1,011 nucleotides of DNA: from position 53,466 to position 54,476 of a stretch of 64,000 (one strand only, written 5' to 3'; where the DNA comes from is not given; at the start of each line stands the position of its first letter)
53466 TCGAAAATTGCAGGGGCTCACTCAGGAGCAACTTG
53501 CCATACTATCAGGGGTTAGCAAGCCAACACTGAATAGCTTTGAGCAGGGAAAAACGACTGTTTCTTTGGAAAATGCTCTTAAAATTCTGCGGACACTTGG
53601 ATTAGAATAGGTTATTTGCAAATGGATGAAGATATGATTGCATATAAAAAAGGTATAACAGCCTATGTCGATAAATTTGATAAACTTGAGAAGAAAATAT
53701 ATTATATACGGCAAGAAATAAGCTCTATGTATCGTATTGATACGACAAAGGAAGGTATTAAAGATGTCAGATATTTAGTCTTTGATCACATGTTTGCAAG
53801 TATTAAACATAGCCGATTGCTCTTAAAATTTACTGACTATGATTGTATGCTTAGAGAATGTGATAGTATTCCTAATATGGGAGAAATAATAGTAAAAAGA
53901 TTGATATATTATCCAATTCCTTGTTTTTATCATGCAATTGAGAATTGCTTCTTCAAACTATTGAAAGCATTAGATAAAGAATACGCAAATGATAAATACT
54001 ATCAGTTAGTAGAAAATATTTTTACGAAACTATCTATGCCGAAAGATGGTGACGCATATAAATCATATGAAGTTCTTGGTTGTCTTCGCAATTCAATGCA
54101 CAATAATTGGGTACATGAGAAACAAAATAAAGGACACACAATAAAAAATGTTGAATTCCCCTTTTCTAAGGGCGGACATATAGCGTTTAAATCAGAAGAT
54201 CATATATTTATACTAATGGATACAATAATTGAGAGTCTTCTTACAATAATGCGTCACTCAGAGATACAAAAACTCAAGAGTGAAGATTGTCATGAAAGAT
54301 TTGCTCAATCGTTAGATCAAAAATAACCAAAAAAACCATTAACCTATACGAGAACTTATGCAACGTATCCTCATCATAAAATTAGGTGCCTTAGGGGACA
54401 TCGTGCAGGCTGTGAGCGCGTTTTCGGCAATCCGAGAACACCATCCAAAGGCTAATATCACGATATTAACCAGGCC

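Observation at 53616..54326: An unrecognisable 236-aa third gene is coupled to the HipA/HTH pair and may be a second effector or modulator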

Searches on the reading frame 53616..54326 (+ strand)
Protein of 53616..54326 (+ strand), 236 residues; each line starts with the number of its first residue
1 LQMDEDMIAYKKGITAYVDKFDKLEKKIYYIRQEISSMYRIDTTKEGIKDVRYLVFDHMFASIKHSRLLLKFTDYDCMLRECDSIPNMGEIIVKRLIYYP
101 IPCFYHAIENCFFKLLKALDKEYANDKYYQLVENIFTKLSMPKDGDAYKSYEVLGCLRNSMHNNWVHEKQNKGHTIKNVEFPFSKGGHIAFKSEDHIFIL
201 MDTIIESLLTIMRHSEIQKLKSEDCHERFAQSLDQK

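Call 4: search_protein_families(library=pfam, proteins=[window:53616-54326:+], max_evalue=1)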
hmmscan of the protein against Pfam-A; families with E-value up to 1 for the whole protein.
window:53616-54326:+ (236 aa): 0 families

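Call 5: search_protein_families(library=padloc, proteins=[window:53616-54326:+], max_evalue=1)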
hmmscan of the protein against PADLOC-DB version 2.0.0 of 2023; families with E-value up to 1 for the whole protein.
window:53616-54326:+ (236 aa): 0 families

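Call 6: search_protein_families(library=ncbifam, proteins=[window:53616-54326:+], max_evalue=1)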
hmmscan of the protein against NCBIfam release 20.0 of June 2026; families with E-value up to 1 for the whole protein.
window:53616-54326:+ (236 aa): 0 families

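Call 7: search_protein_families(library=phrogs, proteins=[window:53616-54326:+], max_evalue=1)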
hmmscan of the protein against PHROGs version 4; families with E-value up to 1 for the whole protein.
window:53616-54326:+ (236 aa): 1 family
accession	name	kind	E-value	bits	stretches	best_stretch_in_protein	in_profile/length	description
phrog_31652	-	unknown function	0.33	11.9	1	142-160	3-21/36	-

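Call 8: find_homologous_proteins(query=window:53622-54326:+, max_evalue=0.01)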
Query window:53622-54326:+ (234 aa): 2 proteins with E <= 0.01 among 67 candidates.
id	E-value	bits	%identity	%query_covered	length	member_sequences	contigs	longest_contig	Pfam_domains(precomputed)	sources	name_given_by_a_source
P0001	2.1e-77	278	100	54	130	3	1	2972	-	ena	-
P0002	3.2e-75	271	61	94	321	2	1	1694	PF01381.29,PF13560.13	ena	-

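Call 11: find_encoding_contigs(protein=P0002, flank=10000)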
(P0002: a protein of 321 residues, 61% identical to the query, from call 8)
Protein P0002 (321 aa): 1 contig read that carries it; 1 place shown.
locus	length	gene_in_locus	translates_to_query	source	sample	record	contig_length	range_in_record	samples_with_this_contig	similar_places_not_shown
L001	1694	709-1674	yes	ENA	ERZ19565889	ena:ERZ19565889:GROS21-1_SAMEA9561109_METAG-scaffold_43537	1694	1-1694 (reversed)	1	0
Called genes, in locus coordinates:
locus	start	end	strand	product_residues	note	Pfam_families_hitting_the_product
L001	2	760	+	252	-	?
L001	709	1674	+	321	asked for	PF01381:HTH_3, PF13560:HTH_31 (weak)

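Call 12: find_encoding_contigs(protein=P0001, flank=10000)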
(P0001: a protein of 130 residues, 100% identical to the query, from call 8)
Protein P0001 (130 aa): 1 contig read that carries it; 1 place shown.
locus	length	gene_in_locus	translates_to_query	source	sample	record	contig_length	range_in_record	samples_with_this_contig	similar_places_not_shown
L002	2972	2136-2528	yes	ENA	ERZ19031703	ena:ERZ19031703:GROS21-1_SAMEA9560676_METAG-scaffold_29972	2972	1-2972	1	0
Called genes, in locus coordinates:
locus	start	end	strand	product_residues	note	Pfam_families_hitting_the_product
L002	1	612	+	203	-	?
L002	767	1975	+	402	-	PF13657:Couple_hipA, PF07804:HipA_C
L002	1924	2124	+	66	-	PF13560:HTH_31, PF01381:HTH_3, PF13443:HTH_26 (weak)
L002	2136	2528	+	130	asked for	-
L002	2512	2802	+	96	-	-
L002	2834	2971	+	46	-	?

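Call 19: search_protein_representatives(protein=window:53622-54326:+)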
Query: 234 residues. Proteins with E-value up to 0.001 (for the whole library): 74; up to 1e-10: 6; up to 1e-30: 2. The best 74 are listed.
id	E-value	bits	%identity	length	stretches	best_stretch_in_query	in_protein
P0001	6.6e-78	277.9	99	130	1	1-127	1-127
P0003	1.1e-31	126.7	40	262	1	45-228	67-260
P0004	6.6e-29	117.6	42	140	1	100-232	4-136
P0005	1.3e-27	113.4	38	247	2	84-231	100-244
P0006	1.1e-23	100.6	37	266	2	77-231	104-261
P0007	6.6e-12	62.0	28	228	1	17-208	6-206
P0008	1.3e-09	54.5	32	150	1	102-221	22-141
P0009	8.6e-09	51.8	30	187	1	102-216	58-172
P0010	1.4e-08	51.1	29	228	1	86-218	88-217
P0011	7.9e-08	48.7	36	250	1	101-216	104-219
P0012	1.2e-07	48.1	27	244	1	101-218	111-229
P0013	1.6e-07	47.7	30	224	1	71-218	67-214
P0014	1.7e-07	47.6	27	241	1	88-233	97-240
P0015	2.2e-07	47.2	28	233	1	103-219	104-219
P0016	2.6e-07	47.0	27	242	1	104-207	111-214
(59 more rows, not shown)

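Call 21: search_protein_families(library=pfam, alignment_id=A2, max_evalue=0.1)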
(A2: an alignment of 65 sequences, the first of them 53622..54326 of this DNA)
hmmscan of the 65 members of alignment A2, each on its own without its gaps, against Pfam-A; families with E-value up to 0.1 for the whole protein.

A. member 1, window:53622-54326:+ (234 aa): 0 families

B. families by the number of members that match (of 65 scanned): 36 families (the first 25 are shown)
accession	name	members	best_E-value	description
PF01381.28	HTH_3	1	1.7e-11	Helix-turn-helix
PF13560.12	HTH_31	1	6.9e-07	Helix-turn-helix domain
PF13443.12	HTH_26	1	0.00064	Cro/C1-type HTH DNA-binding domain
PF19393.4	DUF5968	1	0.0053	Family of unknown function (DUF5968)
PF13744.12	HTH_37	1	0.0076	Helix-turn-helix domain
PF04293.20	SpoVR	1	0.01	SpoVR like protein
PF12844.13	HTH_19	1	0.011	Helix-turn-helix domain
PF16201.10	NopRA1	1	0.011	Nucleolar pre-ribosomal-associated protein 1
PF06810.17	Phage_scaffold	1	0.012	Phage capsid assembly scaffolding protein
PF15289.11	RFXA_RFXANK_bdg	1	0.012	Regulatory factor X-associated C-terminal binding domain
PF19341.4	B3GALT2_N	1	0.017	Beta-1,3-galactosyltransferase 2 N-terminus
PF16565.11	MIT_C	1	0.019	Phospholipase D-like domain at C-terminus of MIT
PF02117.22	7TM_GPCR_Sra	1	0.021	Serpentine type 7TM GPCR chemoreceptor Sra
PF02186.21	TFIIE_beta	1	0.023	TFIIE beta subunit core domain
PF01270.23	Glyco_hydro_8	1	0.025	Glycosyl hydrolases family 8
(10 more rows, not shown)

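Call 22: search_solved_structures(query=A2, max_evalue=10, show_alignments=3)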
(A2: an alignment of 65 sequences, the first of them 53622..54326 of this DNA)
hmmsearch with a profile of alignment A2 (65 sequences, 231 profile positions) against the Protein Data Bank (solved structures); distinct sequences matched with E-value up to 10: 1.
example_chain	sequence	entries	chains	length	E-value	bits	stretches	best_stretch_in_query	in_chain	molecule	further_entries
9ubw_A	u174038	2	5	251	0.6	12.6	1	93-137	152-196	Cation channel sperm-associated protein 1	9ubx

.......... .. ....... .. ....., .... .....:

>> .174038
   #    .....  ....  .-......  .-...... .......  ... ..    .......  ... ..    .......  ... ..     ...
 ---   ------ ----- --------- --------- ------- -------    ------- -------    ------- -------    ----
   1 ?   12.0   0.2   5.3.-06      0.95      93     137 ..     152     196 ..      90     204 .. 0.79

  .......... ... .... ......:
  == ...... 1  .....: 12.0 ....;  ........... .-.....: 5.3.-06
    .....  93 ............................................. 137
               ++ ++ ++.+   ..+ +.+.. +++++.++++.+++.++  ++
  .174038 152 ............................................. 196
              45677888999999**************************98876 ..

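Call 23: find_homologous_proteins(query=A2, max_evalue=0.001)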
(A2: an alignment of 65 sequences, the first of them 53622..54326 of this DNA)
Query A2 (65 sequences) (234 aa, profile of the alignment): 95 proteins with E <= 0.001 among 4244 candidates.
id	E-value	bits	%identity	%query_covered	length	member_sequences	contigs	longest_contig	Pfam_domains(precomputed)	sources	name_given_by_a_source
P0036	4.4e-66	241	25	60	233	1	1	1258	-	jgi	-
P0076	2.1e-65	238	28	62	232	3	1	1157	-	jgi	-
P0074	1.6e-64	235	20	91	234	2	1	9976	-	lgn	-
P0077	2.2e-62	228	25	51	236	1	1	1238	-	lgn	-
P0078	8.8e-62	226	23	68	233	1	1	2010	-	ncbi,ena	-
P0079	1.7e-61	226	33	41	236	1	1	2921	-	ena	-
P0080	9.7e-61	223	29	58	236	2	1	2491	-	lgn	-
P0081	3.2e-60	221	25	51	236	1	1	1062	-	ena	-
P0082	4.5e-60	221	28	33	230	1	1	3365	-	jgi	-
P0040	8.7e-60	220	25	52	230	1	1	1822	-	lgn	-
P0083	2.6e-59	218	23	28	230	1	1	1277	-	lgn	-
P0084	3.2e-58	215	22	53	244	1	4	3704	-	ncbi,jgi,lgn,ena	jgi:hypothetical protein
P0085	4.2e-58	214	26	50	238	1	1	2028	-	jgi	jgi:hypothetical protein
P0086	1.4e-57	213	26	51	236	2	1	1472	-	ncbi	-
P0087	4.0e-57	211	28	57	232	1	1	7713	-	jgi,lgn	-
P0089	2.4e-54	202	30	27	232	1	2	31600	-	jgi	jgi:hypothetical protein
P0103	4.7e-45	172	23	61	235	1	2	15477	-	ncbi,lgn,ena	ncbi:MAG: hypothetical protein AAB588_05885 [Patescibacteria group bacterium]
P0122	1.2e-41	161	24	49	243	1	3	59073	-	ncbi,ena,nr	ncbi:MAG: hypothetical protein IIA07_07470 [Proteobacteria bacterium]|nr:hypothetical protein [Pseud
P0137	2.4e-40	156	25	54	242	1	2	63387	-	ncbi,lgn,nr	ncbi:MAG TPA: hypothetical protein VGV06_10515 [Methylomirabilota bacterium]|nr:hypothetical protein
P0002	1.7e-38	150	61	94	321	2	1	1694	PF01381.29,PF13560.13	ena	-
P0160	1.1e-30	125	23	40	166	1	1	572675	-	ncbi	ncbi:hypothetical protein GMJAKD_02480 [Candidatus Electrothrix aarhusensis]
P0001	2.8e-11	61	100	54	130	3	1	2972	-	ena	-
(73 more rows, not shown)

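Call 26: find_encoding_contigs(protein=P0003, flank=6000, max_places=4)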
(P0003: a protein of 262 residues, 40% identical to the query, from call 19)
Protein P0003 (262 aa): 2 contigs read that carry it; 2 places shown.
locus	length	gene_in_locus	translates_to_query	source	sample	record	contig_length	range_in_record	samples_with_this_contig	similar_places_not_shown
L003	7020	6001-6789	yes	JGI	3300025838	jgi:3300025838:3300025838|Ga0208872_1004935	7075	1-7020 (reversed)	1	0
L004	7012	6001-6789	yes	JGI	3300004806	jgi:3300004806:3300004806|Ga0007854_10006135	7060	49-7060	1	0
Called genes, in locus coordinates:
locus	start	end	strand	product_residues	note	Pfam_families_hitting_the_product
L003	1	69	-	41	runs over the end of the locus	?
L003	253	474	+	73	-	-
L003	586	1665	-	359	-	PF03462:PCRF, PF00472:RF-1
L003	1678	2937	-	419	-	PF13393:tRNA-synt_His, PF00587:tRNA-synt_2b, PF03129:HGTP_anticodon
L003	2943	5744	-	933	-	PF00133:tRNA-synt_1, PF01406:tRNA-synt_1e (faint), PF09334:tRNA-synt_1g, PF01921:tRNA-synt_1f (weak), PF08264:Anticodon_1, PF06827:zf-FPG_IleRS (weak)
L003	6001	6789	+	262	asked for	-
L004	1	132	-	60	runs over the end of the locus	?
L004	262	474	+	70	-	-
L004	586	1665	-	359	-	PF03462:PCRF, PF00472:RF-1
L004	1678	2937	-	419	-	PF13393:tRNA-synt_His, PF00587:tRNA-synt_2b, PF03129:HGTP_anticodon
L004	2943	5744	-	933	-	PF00133:tRNA-synt_1, PF01406:tRNA-synt_1e (faint), PF09334:tRNA-synt_1g, PF01921:tRNA-synt_1f (weak), PF08264:Anticodon_1, PF06827:zf-FPG_IleRS (weak)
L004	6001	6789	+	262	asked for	-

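Call 27: find_encoding_contigs(protein=P0122, flank=6000, max_places=3)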
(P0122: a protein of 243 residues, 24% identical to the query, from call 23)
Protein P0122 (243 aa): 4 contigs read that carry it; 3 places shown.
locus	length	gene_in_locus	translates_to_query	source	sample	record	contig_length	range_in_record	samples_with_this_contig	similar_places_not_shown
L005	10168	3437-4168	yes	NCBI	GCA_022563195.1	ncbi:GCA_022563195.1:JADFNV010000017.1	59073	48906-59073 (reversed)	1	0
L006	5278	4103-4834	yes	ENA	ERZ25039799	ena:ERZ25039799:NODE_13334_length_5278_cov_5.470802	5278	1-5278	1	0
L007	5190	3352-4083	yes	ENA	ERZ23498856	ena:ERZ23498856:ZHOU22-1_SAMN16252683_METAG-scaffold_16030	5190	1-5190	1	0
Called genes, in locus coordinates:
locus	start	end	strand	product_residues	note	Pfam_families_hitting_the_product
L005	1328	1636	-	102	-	-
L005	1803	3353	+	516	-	-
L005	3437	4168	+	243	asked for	-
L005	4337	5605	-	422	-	PF13356:Arm-DNA-bind_3, PF22022:Phage_int_M, PF00589:Phage_integrase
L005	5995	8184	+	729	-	PF08206:OB_RNB, PF17876:CSD2, PF00773:RNB, PF00575:S1, PF18614:RNase_II_C_S1 (faint)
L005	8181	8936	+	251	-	PF08032:SpoU_sub_bind, PF00588:SpoU_methylase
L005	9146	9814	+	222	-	-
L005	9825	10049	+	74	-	PF01084:Ribosomal_S18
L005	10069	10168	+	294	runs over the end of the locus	PF09991:DUF2232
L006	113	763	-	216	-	PF00239:Resolvase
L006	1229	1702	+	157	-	-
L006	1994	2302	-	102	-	-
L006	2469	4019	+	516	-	-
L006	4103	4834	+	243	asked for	-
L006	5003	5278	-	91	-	?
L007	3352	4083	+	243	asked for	-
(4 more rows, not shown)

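Call 28: find_encoding_contigs(protein=P0137, flank=6000, max_places=3)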
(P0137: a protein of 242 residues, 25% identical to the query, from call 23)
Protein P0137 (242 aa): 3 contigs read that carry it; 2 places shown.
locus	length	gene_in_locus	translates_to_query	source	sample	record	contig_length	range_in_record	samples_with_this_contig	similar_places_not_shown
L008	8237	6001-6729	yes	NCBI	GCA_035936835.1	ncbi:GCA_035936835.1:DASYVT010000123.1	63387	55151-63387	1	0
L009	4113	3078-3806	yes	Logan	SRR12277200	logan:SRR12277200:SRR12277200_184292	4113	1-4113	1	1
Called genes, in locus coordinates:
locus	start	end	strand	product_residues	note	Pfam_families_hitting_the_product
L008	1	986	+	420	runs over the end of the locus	PF02812:ELFV_dehydrog_N, PF00208:ELFV_dehydrog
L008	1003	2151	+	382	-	PF01266:DAO, PF03486:HI0933_like (faint), PF07992:Pyr_redox_2 (faint), PF13738:Pyr_redox_3 (faint)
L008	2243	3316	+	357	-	PF13495:Phage_int_SAM_4, PF00589:Phage_integrase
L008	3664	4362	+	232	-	-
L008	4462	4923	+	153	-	PF12680:SnoaL_2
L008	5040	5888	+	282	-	PF00089:Trypsin, PF13365:Trypsin_2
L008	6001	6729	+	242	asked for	-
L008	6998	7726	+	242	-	PF00561:Abhydrolase_1, PF12146:Hydrolase_4 (weak), PF12697:Abhydrolase_6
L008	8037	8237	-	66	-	PF10861:DUF2784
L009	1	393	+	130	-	?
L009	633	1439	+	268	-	-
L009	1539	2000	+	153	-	PF12680:SnoaL_2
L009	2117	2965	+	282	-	PF00089:Trypsin, PF13365:Trypsin_2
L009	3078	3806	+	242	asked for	-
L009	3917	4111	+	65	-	?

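Call 30: find_encoding_contigs(protein=P0089, flank=6000, max_places=2)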
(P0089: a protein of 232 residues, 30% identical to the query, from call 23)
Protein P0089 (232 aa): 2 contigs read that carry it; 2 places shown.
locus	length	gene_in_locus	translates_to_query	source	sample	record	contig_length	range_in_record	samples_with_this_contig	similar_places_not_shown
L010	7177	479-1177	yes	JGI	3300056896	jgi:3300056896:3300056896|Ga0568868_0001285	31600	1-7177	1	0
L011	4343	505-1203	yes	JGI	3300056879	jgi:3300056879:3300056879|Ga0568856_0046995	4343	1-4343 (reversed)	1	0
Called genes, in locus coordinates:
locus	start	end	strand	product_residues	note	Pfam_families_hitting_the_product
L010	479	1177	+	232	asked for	-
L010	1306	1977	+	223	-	-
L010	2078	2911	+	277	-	-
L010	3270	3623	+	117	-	-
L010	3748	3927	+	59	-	-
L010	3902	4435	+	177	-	PF00141:peroxidase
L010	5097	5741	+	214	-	PF00753:Lactamase_B, PF23023:Anti-Pycsar_Apyc1, PF12706:Lactamase_B_2 (weak)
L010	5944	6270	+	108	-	PF07411:DUF1508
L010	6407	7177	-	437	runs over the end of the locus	PF03721:UDPG_MGDP_dh_N, PF00984:UDPG_MGDP_dh, PF03720:UDPG_MGDP_dh_C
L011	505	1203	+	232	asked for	-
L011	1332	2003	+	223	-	-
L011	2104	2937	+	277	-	-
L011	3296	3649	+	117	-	-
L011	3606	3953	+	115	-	PF00141:peroxidase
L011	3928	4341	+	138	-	?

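Call 31: find_encoding_contigs(protein=P0160, flank=6000, max_places=2)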
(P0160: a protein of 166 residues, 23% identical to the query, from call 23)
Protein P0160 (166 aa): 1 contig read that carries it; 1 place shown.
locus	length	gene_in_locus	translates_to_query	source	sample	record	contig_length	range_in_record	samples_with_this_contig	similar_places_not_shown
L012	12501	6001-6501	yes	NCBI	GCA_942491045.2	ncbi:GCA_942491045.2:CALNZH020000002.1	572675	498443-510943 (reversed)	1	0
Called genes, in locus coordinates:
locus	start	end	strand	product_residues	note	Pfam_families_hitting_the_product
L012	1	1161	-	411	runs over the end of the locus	PF00909:Ammonium_transp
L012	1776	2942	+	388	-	PF04055:Radical_SAM, PF02579:Nitro_FeMo-Co (weak)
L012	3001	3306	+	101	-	-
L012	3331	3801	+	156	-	PF00583:Acetyltransf_1, PF13673:Acetyltransf_10, PF13508:Acetyltransf_7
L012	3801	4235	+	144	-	-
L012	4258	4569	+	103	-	-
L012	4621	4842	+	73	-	PF07862:Nif11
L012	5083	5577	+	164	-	PF04351:PilP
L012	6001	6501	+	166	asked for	-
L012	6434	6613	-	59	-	-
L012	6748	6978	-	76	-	-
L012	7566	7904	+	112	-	PF00543:P-II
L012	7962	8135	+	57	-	-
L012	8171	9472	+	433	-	PF00909:Ammonium_transp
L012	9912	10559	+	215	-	PF00406:ADK, PF13207:AAA_17, PF05191:ADK_lid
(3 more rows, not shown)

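Call 32: find_encoding_contigs(protein=P0103, flank=6000, max_places=2)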
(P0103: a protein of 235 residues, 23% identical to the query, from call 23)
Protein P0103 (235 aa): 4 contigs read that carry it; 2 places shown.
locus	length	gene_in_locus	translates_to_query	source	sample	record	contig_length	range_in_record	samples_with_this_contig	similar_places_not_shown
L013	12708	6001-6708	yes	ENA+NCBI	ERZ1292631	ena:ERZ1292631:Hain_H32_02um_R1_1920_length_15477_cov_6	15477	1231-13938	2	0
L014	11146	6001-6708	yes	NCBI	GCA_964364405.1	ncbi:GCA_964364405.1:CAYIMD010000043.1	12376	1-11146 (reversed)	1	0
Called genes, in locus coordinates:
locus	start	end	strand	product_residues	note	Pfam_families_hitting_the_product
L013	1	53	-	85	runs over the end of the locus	-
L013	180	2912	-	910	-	-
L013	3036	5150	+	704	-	PF05226:CHASE2, PF00211:Guanylate_cyc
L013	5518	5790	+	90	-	-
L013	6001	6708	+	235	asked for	-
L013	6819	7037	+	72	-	PF24113:DUF7387 (weak)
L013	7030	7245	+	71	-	PF07927:HicA_toxin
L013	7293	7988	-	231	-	-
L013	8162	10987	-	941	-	PF01551:Peptidase_M23, PF11617:Cu-binding_MopE (faint)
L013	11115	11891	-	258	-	-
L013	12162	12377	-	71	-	-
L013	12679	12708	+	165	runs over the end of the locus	PF07963:N_methyl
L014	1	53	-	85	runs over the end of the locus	-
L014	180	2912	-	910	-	-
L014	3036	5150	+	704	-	PF05226:CHASE2, PF00211:Guanylate_cyc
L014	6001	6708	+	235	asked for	-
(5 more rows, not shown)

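Call 33: predict_structure(alignment_id=A3)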
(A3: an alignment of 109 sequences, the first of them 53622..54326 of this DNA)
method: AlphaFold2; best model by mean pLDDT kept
length: 234 residues; sequences in the alignment: 109
mean_pLDDT: 96.2   pTM: 0.92
mean pLDDT of the five models: 96.2, 95.7, 95.3, 95.1, 94.2
residues with pLDDT >= 90: 223; 70-90: 10; 50-70: 1; < 50: 0
segments of 3 or more residues with pLDDT < 50: none
pLDDT, mean of each block of 10 residues (from residue 1): 91 97 98 97 93 98 97 93 93 94 98 97 96 98 98 98 98 98 97 97 99 98 94 85
secondary structure, 60 per line:
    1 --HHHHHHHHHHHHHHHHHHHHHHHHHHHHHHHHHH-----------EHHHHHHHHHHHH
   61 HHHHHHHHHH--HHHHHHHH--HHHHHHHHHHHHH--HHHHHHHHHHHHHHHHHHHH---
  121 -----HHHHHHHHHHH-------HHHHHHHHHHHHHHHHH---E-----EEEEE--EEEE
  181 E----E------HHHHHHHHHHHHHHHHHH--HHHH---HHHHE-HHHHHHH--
elements in order: H3-36 H49-70 H73-80 H83-95 H98-117 H126-136 H144-160 E170-174 E177-181 H193-210 H213-216 H220-223 H226-232

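Call 39: fold_search(model_id=the predicted structure, library=pdb)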
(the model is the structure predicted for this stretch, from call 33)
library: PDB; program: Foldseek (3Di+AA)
matches with E <= 10: 164; with E <= 0.001: 0
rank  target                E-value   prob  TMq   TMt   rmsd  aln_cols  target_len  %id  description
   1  8oyy_A                1.7e-01  0.47  0.33  0.33  10.9       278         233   10  De novo designed soluble GPCR-like fold GLF_32 (released 2023-10-18)
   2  8e0g_A                5.6e-01  0.08  0.20  0.18  14.9       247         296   10  Re-refined model of active mu-opioid receptor (PDB 5c1m) as an adduct with BU72 (released 2023-10-18)
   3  8esq_n                8.9e-01  0.04  0.12  0.08  16.2       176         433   11  Ytm1 associated nascent 60S ribosome State 2 (released 2022-11-30)
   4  3c46_B                1.1e+00  0.06  0.16  0.05  18.9       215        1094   10  X-ray crystal structure of the N4 mini-vRNAP P2_7a promoter complex soaked with MgCl2 (released 2008-12-09)
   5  4nch_B                1.4e+00  0.07  0.16  0.14  14.9       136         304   11  Crystal Structure of Pyrococcus furiosis Rad50 L802W mutation (released 2014-03-05)
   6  8smr_E                1.4e+00  0.04  0.15  0.09  15.1       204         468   11  cytochrome bc1-cbb3 supercomplex from Pseudomonas aeruginosa (released 2023-10-11)
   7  4phq_A                1.5e+00  0.03  0.14  0.12  24.5       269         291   10  ClyA CC6/264 ox (6-303) (released 2014-09-24)
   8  6zin                  1.8e+00  0.07  0.24  0.16  13.5       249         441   10  Crystal structure of the neurotensin receptor 1 in complex with the small molecule inverse agonist SR48692 (released 2021-02-10)
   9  7t2g_R                1.8e+00  0.06  0.21  0.20  14.4       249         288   13  CryoEM structure of mu-opioid receptor - Gi protein complex bound to mitragynine pseudoindoxyl (MP) (released 2022-12-07)
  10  6h2x                  1.9e+00  0.05  0.19  0.14  41.7       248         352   10  MukB coiled-coil elbow from E. coli (released 2019-03-06)
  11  8wx4_A                1.9e+00  0.02  0.13  0.08  22.3       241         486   13  Cryo-EM structure of human SLC15A4 in complex with Lys-Leu (outward-facing open) (released 2023-12-13)
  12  7ldv_A                2.3e+00  0.08  0.11  0.08  11.7        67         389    9  Zoogloea ramigera biosynthetic thiolase Q183Y/Y218E/delH221/S227K mutant (released 2021-09-01)
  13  7yit_A                2.3e+00  0.04  0.20  0.18  15.0       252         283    9  Molecular mechanism of biased signaling at the kappa opioid receptor (released 2023-04-12)
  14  8jzr                  2.3e+00  0.02  0.12  0.07  22.4       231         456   11  Outward_facing SLC15A4 monomer (released 2023-09-27)
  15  7ldw_A                2.4e+00  0.08  0.11  0.08  11.8        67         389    9  Zoogloea ramigera biosynthetic thiolase Q183Y/Y218E/delH221/S227K/G248T mutant (released 2021-09-01)
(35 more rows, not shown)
